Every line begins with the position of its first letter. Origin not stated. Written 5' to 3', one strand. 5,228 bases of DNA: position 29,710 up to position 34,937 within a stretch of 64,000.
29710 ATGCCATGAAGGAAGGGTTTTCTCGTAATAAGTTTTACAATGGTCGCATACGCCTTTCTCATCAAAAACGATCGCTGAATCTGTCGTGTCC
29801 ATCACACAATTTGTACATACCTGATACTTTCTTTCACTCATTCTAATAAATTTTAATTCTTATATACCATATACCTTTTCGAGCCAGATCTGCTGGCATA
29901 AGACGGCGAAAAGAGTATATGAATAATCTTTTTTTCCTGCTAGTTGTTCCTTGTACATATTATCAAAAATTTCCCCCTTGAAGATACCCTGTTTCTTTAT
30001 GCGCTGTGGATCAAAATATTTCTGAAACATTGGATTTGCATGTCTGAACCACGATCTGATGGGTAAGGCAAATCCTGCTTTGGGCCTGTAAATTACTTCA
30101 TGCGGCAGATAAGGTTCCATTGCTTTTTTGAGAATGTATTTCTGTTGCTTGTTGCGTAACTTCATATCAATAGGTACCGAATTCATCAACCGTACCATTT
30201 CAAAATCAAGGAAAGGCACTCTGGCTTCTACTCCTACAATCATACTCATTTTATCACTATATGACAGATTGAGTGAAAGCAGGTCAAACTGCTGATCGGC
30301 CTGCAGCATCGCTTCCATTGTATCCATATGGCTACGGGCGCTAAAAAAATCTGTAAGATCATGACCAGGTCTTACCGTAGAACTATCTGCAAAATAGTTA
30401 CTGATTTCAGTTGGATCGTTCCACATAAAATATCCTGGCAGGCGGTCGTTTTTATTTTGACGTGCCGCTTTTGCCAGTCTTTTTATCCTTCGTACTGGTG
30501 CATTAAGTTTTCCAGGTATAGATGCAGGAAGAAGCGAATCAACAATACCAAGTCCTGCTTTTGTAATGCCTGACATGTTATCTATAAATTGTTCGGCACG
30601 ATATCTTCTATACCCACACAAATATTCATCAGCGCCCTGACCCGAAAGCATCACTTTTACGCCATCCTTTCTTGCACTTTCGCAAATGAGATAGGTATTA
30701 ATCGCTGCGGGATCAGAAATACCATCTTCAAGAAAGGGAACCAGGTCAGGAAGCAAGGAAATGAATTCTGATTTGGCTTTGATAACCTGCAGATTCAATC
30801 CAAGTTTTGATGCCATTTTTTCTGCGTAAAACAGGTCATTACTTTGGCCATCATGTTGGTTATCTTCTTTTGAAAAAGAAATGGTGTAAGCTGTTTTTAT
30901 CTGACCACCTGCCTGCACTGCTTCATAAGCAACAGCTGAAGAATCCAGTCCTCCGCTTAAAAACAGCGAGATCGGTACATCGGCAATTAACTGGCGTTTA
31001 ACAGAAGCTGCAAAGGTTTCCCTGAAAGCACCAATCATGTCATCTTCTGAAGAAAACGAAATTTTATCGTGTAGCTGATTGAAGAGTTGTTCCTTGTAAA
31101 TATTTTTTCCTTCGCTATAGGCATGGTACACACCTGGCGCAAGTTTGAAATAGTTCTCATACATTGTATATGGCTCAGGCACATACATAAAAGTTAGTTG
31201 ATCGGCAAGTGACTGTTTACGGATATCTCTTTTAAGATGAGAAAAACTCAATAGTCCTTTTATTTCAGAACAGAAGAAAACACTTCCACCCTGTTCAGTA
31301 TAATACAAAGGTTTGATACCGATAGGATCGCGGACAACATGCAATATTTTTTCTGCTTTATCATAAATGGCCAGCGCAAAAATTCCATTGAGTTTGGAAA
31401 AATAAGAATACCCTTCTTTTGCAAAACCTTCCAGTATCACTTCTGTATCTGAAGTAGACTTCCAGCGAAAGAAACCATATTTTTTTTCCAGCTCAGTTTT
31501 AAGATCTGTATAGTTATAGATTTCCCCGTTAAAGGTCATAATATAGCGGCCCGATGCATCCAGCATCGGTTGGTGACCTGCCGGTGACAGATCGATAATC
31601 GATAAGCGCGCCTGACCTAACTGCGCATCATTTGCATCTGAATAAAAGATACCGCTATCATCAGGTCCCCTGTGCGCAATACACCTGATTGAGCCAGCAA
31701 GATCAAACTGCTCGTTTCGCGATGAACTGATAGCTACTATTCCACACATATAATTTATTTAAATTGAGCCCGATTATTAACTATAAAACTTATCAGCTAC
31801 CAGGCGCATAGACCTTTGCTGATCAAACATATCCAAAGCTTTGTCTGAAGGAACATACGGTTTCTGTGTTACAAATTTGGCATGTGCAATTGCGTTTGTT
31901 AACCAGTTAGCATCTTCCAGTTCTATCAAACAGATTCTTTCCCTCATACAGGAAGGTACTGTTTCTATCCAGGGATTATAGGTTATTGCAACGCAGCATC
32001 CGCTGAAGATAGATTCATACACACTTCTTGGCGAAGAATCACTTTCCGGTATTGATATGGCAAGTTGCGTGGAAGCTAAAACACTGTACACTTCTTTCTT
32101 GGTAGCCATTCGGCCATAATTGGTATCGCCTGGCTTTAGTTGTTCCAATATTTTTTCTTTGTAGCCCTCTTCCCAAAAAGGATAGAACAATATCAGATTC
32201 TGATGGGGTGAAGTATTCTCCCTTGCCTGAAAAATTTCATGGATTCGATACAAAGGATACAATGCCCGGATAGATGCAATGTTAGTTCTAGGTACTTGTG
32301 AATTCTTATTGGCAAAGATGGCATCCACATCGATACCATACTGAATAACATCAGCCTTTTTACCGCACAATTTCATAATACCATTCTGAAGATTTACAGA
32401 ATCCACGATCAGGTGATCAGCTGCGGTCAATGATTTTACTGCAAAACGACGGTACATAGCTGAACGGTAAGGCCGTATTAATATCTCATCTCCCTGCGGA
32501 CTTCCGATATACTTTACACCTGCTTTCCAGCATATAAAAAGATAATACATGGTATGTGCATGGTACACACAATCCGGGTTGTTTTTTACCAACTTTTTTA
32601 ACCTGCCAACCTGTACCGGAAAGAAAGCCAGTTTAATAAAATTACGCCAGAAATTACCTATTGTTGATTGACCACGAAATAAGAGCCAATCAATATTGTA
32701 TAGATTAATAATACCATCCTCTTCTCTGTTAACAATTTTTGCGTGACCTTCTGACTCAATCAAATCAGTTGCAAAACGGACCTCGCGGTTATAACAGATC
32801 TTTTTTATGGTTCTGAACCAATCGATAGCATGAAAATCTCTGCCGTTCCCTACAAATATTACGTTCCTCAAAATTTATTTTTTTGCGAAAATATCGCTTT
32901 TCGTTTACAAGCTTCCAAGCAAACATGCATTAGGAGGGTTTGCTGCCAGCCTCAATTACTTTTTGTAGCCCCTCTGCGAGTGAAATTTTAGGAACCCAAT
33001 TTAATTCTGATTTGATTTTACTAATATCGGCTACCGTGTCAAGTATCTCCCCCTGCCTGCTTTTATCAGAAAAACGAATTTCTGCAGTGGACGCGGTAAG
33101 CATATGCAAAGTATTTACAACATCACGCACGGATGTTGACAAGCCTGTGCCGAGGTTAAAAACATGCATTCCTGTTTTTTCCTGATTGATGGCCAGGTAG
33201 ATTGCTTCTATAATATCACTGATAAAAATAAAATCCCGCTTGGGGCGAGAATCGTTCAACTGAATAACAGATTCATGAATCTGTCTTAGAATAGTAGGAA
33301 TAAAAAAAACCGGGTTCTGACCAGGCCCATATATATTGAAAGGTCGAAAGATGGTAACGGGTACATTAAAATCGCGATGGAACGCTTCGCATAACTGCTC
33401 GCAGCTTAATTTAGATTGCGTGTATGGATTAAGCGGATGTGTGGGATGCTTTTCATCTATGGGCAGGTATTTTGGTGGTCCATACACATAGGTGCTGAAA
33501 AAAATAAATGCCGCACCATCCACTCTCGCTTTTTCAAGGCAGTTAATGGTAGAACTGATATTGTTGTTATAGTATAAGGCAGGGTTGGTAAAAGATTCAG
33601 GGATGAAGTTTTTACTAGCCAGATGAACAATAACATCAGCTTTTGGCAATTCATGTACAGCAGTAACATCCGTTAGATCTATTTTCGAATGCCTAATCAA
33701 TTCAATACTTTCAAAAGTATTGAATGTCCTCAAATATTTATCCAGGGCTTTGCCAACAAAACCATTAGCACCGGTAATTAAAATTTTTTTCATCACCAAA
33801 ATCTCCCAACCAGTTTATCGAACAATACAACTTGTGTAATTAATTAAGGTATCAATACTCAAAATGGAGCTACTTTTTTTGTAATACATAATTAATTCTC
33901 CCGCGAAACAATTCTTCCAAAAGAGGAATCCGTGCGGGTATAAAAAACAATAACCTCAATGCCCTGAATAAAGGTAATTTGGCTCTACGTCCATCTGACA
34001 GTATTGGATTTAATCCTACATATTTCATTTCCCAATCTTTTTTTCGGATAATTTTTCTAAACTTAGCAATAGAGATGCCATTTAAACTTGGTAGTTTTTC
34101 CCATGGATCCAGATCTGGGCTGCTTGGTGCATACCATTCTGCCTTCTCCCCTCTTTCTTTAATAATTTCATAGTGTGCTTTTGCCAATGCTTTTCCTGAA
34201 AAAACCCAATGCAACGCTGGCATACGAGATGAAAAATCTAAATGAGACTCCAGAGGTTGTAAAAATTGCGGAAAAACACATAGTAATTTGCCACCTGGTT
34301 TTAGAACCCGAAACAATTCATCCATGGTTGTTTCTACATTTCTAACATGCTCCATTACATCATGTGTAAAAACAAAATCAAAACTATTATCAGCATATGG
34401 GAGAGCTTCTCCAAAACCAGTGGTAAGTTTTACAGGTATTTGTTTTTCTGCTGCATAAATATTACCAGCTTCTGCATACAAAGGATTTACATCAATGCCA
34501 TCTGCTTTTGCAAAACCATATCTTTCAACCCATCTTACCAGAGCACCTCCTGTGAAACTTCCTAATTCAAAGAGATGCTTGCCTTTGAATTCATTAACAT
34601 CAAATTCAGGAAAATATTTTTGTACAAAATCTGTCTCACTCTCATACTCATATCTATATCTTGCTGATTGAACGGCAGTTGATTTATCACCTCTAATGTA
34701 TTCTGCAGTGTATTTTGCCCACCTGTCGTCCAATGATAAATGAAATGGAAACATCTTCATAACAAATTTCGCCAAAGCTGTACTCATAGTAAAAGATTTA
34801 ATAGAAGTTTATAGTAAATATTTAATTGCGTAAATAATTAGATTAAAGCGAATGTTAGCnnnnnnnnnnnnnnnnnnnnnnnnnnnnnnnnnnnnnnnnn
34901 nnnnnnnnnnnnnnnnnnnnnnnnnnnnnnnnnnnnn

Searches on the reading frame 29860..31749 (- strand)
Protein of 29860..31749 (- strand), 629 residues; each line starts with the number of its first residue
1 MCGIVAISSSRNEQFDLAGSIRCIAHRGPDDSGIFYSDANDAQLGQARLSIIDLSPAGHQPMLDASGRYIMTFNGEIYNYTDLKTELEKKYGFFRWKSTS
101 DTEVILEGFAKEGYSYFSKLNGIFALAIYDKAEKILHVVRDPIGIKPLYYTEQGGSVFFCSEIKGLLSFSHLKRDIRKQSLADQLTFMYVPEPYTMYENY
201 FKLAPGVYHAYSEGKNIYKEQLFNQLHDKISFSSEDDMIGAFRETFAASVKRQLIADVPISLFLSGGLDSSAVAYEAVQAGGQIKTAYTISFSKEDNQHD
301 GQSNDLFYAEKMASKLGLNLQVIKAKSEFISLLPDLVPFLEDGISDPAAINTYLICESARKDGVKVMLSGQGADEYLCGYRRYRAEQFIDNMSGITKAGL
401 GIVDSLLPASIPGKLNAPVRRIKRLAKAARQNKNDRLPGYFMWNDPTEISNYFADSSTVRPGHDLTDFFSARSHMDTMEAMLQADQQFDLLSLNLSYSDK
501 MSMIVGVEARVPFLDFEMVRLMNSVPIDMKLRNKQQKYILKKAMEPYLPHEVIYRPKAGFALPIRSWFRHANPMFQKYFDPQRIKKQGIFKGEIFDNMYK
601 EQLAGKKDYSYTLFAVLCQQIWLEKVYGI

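Call 8: search_protein_families(library=ncbifam, proteins=[window:29860-31749:-], max_evalue=0.00001)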
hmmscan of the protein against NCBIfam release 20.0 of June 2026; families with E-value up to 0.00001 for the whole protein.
window:29860-31749:- (629 aa): 10 families
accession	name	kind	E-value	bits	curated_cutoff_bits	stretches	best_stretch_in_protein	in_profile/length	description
TIGR01536.1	asn_synth_AEB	equivalog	3e-127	425.8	267.1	1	2-560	1-517/517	asparagine synthase (glutamine-hydrolyzing)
TIGR03108.1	eps_aminotran_1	hypoth_equivalog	2e-116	390.2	816.9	1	1-624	1-626/628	XrtA/PEP-CTERM system amidotransferase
TIGR03104.1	trio_amidotrans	equivalog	1.3e-90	304.4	570.1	2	2-384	2-384/589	N-acetylglutaminylglutamine amidotransferase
NF006949.0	PRK09431.1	equivalog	8.9e-84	282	499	3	1-169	1-168/554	asparagine synthase B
NF033535.1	lass_lactam_cya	exception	3.8e-59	200.9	525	2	2-378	5-377/668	lasso peptide isopeptide bond-forming cyclase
NF033561.1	macrolact_Ik_Al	subfamily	2.6e-17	62.7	300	1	129-327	87-278/561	albusnodin/ikarugamycin family macrolactam cyclase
TIGR01134.1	purF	equivalog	3.4e-11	43.2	350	1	59-177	84-210/432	amidophosphoribosyltransferase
NF001484.0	PRK00331.1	subfamily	7.6e-09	34.5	381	0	61-172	87-204/601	isomerizing glutamine--fructose-6-phosphate transaminase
TIGR01135.1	glmS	equivalog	2.4e-06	26.4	418.05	0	61-170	86-201/607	glutamine--fructose-6-phosphate transaminase (isomerizing)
NF001138.1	PRK00143.1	equivalog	5.1e-06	25.7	284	1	263-329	5-72/345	tRNA 2-thiouridine(34) synthase MnmA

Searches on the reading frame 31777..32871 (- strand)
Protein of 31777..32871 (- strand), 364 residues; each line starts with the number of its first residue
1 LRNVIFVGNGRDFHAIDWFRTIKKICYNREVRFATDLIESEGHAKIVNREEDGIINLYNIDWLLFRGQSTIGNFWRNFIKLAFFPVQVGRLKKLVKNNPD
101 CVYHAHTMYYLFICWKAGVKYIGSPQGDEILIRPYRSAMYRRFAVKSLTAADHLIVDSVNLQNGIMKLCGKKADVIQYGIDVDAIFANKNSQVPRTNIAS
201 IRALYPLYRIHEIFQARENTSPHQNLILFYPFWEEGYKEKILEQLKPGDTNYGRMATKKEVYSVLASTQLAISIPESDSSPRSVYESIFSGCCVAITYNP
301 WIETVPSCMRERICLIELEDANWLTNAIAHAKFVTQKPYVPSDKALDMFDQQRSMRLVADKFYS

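Call 8: search_protein_families(library=ncbifam, proteins=[window:31777-32871:-], max_evalue=0.00001)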
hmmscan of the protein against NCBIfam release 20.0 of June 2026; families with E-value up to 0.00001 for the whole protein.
window:31777-32871:- (364 aa): 0 families

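Call 85: search_protein_families(library=pfam, proteins=[window:31777-32871:-], max_evalue=0.001)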
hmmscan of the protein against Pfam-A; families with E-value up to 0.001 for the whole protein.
window:31777-32871:- (364 aa): 1 family
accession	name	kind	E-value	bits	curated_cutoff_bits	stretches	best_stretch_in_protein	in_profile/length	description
PF13439.12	Glyco_transf_4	-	3e-06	27.8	28.5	1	74-183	47-169/170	Glycosyltransferase Family 4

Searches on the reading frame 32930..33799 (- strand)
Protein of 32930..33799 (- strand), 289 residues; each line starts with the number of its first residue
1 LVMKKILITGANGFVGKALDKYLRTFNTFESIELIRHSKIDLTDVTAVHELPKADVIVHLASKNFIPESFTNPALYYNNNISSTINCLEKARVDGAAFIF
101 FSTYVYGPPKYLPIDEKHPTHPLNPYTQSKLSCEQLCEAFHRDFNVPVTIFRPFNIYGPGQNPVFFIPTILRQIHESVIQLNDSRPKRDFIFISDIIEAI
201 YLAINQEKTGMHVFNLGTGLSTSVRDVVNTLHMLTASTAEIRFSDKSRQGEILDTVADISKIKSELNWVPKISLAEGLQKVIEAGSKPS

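Call 8: search_protein_families(library=ncbifam, proteins=[window:32930-33799:-], max_evalue=0.00001)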
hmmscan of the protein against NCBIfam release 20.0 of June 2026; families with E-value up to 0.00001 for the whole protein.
window:32930-33799:- (289 aa): 21 families
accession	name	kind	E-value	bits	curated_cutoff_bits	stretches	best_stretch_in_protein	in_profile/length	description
TIGR04180.1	EDH_00030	hypoth_equivalog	3.3e-48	164.3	475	1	39-272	55-296/297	NAD-dependent 4,6-dehydratase LegB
TIGR01179.1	galE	equivalog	4.9e-41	140.7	262.3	2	22-158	39-178/332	UDP-glucose 4-epimerase GalE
TIGR01181.1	dTDP_gluc_dehyt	equivalog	4.9e-36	124.4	365.1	1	27-283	47-309/321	dTDP-glucose 4,6-dehydratase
NF007956.0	PRK10675.1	subfamily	2.3e-24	86.1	394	2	52-158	72-182/338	UDP-glucose 4-epimerase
NF047922.1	GDPFucSynFcl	equivalog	6.1e-23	81.7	500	1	4-281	3-297/308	GDP-L-fucose synthase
TIGR02197.1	heptose_epim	equivalog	2.1e-22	79.7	274.6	1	6-282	1-310/316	ADP-glyceromanno-heptose 6-epimerase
NF007582.0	PRK10217.1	equivalog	1.2e-19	70.6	698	1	40-282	61-328/355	dTDP-glucose 4,6-dehydratase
NF011728.1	PRK15181.1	equivalog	3.7e-19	68.9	760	1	53-282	90-334/348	Vi polysaccharide biosynthesis UDP-N-acetylglucosaminuronic acid C-4 epimerase TviC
NF007490.0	PRK10084.1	subfamily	4.3e-19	68.7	649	1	116-283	157-332/361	dTDP-glucose 4,6-dehydratase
TIGR01214.1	rmlD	equivalog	1.3e-15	57.3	224.05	1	5-175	1-168/285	dTDP-4-dehydrorhamnose reductase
NF047837.1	UDPAcbARedWbcJ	equivalog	7.9e-14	51.3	500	1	5-238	2-218/372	UDP-2-acetamido-2,6-beta-L-arabino-hexul-4-ose reductase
NF008872.0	PRK11908.1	equivalog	1.1e-12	47.7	294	1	3-284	1-334/349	bifunctional UDP-4-keto-pentose/UDP-xylose synthase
NF042423.1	oxyalk_red_Shew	equivalog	2.1e-12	46.8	580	1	3-202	8-219/331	2-alkyl-3-oxoalkanoate reductase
NF008360.0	PRK11150.1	equivalog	3.6e-12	46.1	452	1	96-281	109-302/310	ADP-glyceromanno-heptose 6-epimerase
TIGR02622.1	CDP_4_6_dhtase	equivalog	4.2e-11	42.6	278.45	1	41-283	62-328/352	CDP-glucose 4,6-dehydratase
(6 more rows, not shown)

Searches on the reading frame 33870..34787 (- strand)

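Call 7: search_protein_families(library=ncbifam, proteins=[window:33870-34787:-], max_evalue=0.00001)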
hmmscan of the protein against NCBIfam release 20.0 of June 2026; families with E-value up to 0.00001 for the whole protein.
window:33870-34787:- (305 aa): 19 families
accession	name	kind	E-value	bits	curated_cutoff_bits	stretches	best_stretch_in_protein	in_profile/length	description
TIGR01934.1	MenG_MenH_UbiE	subfamily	4e-10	39.4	158.35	1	64-171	35-142/223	ubiquinone/menaquinone biosynthesis methyltransferase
NF041537.1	ArsM_AhpD_UU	exception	1e-09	37.6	510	1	94-212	103-220/345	arsenite methyltransferase/AhpD domain selenoprotein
NF052510.1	methyltran_MpqE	exception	1.1e-09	38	335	1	94-181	73-160/234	methyl-plastoquinone biosynthesis methyltransferase MpqE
NF045667.1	MTase_DVU1556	equivalog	1.2e-09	37.9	155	1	74-170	28-119/213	DVU_1556 family methyltransferase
TIGR01983.1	UbiG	equivalog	5.2e-09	35.7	102.95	1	58-169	45-150/228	bifunctional 2-polyprenyl-6-hydroxyphenol methylase/3-demethylubiquinol 3-O-methyltransferase UbiG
NF041536.1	ArsM_DUF2284_UU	exception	1.1e-08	33.9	575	1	95-190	104-198/459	arsenite methyltransferase/DUF2284 domain selenoprotein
NF047649.1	MTase_UXPK_star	exception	2.4e-08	33.4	460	1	97-170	107-181/283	methyltransferase/UXPK-star double selenoprotein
TIGR02752.1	MenG_heptapren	equivalog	3.1e-08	33.4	419.85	1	113-171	92-150/231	demethylmenaquinone methyltransferase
NF001241.0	PRK00216.1-2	equivalog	6.5e-08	32.5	327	1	111-173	87-151/231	demethylmenaquinone methyltransferase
NF001243.0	PRK00216.1-4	equivalog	1.1e-07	31.4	235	1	112-171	92-152/237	demethylmenaquinone methyltransferase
NF045825.1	FAmtase_mtf2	equivalog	1.1e-07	31.3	400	1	54-169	44-157/248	fatty-acid O-methyltransferase Mtf2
NF045823.1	PthPhpthDimycoMt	equivalog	1.9e-07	30.6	300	1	54-169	52-165/256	phthiotriol/phenolphthiotriol dimycocerosates methyltransferase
NF001242.0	PRK00216.1-3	equivalog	2.1e-07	30.6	351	1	75-171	77-176/258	bifunctional demethylmenaquinone methyltransferase/2-methoxy-6-polyprenyl-1,4-benzoquinol methylase UbiE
NF001240.0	PRK00216.1-1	equivalog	3.6e-07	29.5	378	1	120-185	118-185/251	bifunctional demethylmenaquinone methyltransferase/2-methoxy-6-polyprenyl-1,4-benzoquinol methylase UbiE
NF040539.1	AST_met_ArsM_2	exception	1.8e-06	28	240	1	72-169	60-162/262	putative arsinothricin biosynthesis methyltransferase ArsM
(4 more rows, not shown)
